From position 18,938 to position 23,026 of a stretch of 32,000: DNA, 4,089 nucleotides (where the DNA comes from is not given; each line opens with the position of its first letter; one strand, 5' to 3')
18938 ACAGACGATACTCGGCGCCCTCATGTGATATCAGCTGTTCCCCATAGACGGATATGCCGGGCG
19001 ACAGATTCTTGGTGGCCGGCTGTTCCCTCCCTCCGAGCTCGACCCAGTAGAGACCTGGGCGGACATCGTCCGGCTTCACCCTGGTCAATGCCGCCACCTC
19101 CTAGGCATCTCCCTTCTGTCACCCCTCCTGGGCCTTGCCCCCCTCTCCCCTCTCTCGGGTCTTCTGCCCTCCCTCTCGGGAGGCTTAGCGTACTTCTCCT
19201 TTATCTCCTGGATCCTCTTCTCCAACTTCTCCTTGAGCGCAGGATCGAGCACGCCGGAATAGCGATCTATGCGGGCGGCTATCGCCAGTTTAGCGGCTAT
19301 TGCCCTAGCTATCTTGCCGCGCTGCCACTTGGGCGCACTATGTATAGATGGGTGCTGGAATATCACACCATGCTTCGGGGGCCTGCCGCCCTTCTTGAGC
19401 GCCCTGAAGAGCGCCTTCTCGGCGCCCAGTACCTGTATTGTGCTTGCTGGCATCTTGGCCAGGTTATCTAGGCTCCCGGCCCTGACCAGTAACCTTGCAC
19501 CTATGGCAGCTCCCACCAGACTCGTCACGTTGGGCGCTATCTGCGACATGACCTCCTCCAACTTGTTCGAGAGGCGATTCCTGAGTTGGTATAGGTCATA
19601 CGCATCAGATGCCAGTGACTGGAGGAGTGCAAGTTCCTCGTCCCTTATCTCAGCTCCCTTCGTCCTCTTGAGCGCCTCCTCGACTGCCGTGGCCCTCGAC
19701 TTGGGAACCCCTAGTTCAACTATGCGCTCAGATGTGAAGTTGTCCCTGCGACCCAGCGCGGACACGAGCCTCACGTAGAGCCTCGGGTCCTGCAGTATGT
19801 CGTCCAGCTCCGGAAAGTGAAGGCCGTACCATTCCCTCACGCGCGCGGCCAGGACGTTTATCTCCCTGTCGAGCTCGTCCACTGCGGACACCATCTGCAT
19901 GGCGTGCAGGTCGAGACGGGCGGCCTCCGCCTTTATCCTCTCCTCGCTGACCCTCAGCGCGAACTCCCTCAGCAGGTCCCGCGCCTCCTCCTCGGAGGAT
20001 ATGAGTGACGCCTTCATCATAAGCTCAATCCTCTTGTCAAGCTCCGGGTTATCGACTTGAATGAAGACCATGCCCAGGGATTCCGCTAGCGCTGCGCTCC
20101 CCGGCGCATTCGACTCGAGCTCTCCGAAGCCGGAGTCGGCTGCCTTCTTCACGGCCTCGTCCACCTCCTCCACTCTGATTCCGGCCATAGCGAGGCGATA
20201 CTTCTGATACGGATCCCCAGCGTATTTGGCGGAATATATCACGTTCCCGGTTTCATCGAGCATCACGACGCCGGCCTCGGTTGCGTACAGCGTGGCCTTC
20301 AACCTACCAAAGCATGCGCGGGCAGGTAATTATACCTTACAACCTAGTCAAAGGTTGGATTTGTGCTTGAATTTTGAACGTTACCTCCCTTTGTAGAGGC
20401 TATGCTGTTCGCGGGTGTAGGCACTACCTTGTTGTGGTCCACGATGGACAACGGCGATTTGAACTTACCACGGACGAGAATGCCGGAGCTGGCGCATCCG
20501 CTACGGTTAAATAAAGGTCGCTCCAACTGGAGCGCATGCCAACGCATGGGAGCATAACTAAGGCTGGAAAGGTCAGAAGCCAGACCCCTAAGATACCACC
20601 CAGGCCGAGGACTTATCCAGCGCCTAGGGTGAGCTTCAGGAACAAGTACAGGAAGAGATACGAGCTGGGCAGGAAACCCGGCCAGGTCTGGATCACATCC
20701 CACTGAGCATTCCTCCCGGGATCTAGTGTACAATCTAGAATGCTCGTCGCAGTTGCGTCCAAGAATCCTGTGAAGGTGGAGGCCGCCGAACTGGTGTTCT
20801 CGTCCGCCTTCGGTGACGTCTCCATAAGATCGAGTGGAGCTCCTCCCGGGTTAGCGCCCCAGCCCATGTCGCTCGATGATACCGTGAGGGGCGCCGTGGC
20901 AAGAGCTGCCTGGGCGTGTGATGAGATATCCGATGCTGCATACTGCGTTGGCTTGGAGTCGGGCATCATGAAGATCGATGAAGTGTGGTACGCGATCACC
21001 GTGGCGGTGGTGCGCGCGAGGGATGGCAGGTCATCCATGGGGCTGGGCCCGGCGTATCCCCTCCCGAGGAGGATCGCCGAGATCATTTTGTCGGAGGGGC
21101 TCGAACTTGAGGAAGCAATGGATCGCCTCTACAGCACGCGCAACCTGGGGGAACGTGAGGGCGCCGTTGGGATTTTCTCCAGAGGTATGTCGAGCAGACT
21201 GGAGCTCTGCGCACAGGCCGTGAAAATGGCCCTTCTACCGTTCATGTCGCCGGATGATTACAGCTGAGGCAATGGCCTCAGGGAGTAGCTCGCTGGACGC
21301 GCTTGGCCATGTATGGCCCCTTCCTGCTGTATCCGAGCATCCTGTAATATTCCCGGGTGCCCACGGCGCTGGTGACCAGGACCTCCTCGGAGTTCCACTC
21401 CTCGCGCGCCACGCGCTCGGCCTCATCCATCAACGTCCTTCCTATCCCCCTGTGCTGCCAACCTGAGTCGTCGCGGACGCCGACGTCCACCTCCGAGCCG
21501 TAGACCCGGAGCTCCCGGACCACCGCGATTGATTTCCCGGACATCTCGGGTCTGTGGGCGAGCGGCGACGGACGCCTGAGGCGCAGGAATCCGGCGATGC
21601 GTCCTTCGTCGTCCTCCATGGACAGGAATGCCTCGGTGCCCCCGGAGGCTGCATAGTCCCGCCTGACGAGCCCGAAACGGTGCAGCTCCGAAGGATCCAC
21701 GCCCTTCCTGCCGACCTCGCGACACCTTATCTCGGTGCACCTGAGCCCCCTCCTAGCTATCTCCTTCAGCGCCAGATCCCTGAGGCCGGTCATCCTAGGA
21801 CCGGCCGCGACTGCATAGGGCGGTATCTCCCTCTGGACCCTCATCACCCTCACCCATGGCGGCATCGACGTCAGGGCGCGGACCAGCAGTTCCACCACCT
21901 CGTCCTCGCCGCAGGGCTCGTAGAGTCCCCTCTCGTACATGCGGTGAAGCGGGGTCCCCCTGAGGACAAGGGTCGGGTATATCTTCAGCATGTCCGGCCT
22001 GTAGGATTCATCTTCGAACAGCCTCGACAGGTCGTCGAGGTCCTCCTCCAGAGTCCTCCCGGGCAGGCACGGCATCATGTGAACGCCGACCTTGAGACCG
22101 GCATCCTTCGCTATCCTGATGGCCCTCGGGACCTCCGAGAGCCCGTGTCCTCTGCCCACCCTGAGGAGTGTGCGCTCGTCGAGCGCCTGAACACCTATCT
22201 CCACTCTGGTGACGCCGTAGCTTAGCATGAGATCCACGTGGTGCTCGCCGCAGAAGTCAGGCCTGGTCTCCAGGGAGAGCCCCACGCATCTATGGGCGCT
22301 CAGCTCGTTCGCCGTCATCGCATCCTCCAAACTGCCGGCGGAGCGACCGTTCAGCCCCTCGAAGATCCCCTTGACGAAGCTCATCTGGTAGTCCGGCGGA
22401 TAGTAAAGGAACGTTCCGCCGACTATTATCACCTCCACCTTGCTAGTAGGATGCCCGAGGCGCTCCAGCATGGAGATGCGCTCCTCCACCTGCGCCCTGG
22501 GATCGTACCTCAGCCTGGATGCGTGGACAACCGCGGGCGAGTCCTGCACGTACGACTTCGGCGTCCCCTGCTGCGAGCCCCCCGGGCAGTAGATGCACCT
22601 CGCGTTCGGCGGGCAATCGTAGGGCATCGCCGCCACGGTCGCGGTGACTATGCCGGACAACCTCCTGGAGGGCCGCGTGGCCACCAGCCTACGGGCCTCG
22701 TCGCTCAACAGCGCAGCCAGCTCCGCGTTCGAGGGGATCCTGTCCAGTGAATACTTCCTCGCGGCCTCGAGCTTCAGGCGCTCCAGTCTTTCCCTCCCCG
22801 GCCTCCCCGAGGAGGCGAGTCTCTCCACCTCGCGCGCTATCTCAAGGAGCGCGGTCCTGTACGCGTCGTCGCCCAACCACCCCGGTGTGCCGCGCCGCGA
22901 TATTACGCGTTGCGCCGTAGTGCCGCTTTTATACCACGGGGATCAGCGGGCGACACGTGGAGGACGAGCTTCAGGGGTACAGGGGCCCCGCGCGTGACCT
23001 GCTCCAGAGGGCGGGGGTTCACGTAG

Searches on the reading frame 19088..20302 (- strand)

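Call 21: search_protein_families(library=pfam, proteins=[window:19088-20302:-], max_evalue=0.00001)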
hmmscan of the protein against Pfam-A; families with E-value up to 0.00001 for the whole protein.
window:19088-20302:- (405 aa): 1 family
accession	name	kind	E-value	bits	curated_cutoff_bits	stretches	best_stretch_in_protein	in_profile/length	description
PF01798.23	Nop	-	2e-73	247.1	25.4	1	141-365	2-227/228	snoRNA binding domain, fibrillarin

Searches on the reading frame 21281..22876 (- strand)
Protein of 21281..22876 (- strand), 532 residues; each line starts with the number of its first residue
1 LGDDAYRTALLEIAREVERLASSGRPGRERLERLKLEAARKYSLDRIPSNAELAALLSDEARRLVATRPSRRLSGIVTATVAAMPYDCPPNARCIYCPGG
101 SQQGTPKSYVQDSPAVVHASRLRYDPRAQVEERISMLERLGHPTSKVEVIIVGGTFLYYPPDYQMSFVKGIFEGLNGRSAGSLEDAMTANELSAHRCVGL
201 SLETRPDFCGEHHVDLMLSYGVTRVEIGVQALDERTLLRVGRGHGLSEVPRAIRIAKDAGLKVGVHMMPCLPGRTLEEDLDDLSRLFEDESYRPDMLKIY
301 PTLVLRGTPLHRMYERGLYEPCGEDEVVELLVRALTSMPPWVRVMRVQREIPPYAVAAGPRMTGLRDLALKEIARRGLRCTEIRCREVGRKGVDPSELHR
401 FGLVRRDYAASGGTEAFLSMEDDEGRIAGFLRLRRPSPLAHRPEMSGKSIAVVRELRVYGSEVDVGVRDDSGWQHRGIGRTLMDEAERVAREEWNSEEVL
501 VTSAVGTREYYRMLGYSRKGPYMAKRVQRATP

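Call 21: search_protein_families(library=pfam, proteins=[window:21281-22876:-], max_evalue=0.00001)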
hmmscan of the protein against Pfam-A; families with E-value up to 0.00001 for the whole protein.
window:21281-22876:- (532 aa): 5 families
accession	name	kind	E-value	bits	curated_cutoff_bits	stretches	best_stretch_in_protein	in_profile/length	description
PF16199.10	Radical_SAM_C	-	1.2e-21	77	31.9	1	294-368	1-76/85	Radical_SAM C-terminal domain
PF04055.27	Radical_SAM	-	2.6e-19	70.5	29.5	1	91-278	8-158/166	Radical SAM superfamily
PF13673.13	Acetyltransf_10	-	2.7e-06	27.8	23.6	0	471-526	61-117/128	Acetyltransferase (GNAT) domain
PF00583.31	Acetyltransf_1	-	5.1e-06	27.2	20.7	0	414-516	32-116/116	Acetyltransferase (GNAT) family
PF23613.1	ELP3_N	-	5.3e-06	26.7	27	0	17-64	9-57/70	ELP3 N-terminal domain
